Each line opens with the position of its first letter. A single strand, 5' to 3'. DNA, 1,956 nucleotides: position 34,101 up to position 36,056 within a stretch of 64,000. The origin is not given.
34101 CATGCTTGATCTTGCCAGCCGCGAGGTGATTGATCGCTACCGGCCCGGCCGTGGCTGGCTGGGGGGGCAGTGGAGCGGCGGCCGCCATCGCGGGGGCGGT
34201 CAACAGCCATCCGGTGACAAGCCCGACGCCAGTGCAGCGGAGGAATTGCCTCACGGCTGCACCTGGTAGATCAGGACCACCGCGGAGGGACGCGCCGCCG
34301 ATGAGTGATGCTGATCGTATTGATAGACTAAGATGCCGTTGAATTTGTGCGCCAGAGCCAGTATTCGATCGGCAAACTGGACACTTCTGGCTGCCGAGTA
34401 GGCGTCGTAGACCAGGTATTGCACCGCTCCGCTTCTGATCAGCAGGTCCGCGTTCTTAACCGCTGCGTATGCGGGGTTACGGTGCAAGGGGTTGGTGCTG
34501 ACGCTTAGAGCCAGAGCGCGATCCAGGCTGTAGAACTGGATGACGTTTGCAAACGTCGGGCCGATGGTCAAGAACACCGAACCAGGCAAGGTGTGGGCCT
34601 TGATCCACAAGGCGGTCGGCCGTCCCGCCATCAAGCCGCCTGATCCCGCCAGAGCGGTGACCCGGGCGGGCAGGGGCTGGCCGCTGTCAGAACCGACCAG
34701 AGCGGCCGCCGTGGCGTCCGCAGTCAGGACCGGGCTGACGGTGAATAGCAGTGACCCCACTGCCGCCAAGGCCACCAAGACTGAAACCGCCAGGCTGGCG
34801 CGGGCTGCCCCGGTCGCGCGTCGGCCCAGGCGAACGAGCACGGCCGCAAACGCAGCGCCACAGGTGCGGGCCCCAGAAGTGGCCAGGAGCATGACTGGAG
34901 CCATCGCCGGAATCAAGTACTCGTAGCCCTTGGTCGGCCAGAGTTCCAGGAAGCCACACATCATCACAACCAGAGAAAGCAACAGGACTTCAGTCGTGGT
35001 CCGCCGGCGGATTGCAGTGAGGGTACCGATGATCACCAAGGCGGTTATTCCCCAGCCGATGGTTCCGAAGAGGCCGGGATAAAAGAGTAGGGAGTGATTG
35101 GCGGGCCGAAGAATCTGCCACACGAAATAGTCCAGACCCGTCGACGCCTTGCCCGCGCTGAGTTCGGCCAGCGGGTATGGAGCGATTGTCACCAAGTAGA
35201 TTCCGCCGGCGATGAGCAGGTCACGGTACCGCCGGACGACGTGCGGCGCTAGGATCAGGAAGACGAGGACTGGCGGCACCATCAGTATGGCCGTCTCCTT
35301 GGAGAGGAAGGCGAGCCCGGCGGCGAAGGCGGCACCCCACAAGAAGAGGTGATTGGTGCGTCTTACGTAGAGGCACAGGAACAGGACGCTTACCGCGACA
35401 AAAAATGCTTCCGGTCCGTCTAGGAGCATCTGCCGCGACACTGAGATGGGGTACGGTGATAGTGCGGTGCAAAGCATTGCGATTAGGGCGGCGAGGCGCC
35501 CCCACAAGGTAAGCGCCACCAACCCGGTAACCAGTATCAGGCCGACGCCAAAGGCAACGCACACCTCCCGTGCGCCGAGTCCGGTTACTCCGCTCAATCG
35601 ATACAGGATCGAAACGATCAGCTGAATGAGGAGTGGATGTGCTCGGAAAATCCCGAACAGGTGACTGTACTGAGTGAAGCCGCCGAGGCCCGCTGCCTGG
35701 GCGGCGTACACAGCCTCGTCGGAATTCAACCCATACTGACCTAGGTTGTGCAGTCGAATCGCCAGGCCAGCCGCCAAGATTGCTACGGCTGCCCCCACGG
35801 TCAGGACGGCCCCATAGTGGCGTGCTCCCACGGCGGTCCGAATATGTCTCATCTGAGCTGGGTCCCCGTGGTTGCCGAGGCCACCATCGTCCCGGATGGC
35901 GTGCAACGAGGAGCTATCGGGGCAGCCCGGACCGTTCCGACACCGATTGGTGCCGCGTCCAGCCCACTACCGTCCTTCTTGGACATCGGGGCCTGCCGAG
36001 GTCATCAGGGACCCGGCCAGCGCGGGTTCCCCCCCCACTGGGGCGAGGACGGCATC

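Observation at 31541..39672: Six-gene, translationally coupled lipid-linked glycosylation operon carrying two non-canonical members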

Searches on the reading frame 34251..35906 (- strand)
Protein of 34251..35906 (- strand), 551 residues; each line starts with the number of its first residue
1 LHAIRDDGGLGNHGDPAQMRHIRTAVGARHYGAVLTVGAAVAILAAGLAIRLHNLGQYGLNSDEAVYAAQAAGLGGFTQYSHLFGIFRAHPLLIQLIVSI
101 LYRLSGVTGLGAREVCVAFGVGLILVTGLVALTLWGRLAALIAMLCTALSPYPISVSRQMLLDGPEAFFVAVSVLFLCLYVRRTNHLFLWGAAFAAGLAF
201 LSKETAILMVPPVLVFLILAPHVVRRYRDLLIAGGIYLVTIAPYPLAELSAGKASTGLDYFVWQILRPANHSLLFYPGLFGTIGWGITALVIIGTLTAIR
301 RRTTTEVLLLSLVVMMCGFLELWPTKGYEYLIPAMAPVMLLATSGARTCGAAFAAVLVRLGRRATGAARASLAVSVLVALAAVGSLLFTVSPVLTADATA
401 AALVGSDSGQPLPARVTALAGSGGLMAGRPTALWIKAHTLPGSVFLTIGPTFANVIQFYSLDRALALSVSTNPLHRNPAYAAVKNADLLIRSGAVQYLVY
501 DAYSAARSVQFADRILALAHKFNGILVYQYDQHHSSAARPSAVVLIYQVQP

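Call 3: search_protein_families(library=pfam, proteins=[window:34251-35906:-], max_evalue=0.01)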
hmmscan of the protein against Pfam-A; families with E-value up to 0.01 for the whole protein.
window:34251-35906:- (551 aa): 2 families
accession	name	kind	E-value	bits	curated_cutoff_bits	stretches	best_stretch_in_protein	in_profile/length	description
PF13231.12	PMT_2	-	1.4e-14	55.1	26.1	1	90-242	2-155/160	Dolichyl-phosphate-mannose-protein mannosyltransferase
PF02366.24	PMT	-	5.4e-08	33.1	22.7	1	102-219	75-198/245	Dolichyl-phosphate-mannose-protein mannosyltransferase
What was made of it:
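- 34251..35906 (-): GT-C glycosyltransferase of the PMT_2 / PMT-like kind. It has an invariant N-x-D-E-A-V-Y motif in the first outside loop and a conserved C-terminal extracytoplasmic domain. The start is TTG 35906 or, more likely, ATG 35852. PMT_2 E 1.4e-14 and PMT E 5e-8 (call 3).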

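Call 4: search_protein_families(library=ncbifam, proteins=[window:34251-35906:-], max_evalue=0.01)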
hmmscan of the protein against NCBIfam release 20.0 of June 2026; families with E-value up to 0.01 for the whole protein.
window:34251-35906:- (551 aa): 1 family
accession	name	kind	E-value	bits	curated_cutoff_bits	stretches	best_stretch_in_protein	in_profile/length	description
TIGR03663.1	TIGR03663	subfamily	2.6e-10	39.9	126.25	1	40-210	4-170/435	flippase activity-associated protein Agl23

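Call 41: search_solved_structures(query=window:34251-35906:-, max_evalue=0.1, show_alignments=1)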
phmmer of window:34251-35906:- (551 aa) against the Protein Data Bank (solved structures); distinct sequences matched with E-value up to 0.1: 0.

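Call 60: search_solved_structures(query=A4, max_evalue=1, show_alignments=2)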
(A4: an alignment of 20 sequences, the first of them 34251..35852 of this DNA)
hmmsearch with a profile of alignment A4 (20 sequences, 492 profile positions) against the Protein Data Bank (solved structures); distinct sequences matched with E-value up to 1: 4.
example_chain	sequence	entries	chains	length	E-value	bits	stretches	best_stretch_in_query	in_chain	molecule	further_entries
6p25_A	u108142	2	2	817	1.5e-06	30.4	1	69-171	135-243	Dolichyl-phosphate-mannose--protein mannosyltransferase 1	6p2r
9e61_A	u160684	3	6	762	2.9e-05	26.1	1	69-172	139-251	Dolichyl-phosphate-mannose--protein mannosyltransferase 4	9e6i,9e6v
9i5k_A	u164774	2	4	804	0.017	17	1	68-162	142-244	Dolichyl-phosphate-mannose--protein mannosyltransferase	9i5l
7y89_A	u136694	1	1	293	0.13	14.1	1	101-207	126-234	Uracil nucleotide/cysteinyl leukotriene receptor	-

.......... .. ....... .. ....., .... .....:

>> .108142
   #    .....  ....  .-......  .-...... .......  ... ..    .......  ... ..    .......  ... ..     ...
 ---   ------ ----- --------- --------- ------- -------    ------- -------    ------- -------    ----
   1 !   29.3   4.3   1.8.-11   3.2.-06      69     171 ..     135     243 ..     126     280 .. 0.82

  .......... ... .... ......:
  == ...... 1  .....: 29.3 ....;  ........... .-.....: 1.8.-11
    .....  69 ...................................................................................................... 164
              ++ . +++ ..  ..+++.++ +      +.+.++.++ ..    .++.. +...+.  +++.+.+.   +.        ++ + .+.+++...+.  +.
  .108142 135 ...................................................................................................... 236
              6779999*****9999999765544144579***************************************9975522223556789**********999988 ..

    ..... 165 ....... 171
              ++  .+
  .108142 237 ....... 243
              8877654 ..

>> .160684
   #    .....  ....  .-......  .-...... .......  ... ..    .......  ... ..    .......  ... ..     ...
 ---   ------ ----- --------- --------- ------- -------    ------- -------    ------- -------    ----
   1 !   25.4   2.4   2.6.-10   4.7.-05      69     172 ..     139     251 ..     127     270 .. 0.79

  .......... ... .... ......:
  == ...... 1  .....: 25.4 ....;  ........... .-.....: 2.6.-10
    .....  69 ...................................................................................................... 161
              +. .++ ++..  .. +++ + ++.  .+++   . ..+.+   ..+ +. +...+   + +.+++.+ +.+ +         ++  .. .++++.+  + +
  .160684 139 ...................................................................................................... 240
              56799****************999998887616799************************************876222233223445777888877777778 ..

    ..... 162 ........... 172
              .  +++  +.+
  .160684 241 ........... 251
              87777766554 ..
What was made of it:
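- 34251..35906 (-): The family profile's only significant PDB matches (E 1.5e-6 to 0.017) are protein O-mannosyltransferases: 6p25 at 1.5e-6, plus 9e61 and 9i5k (call 60).
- On Three-component lipid-linked extracytoplasmic glycosylation system: PMT hits in PDB (call 60).
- The GT-C's only solved relatives are protein O-mannosyltransferases (call 60).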
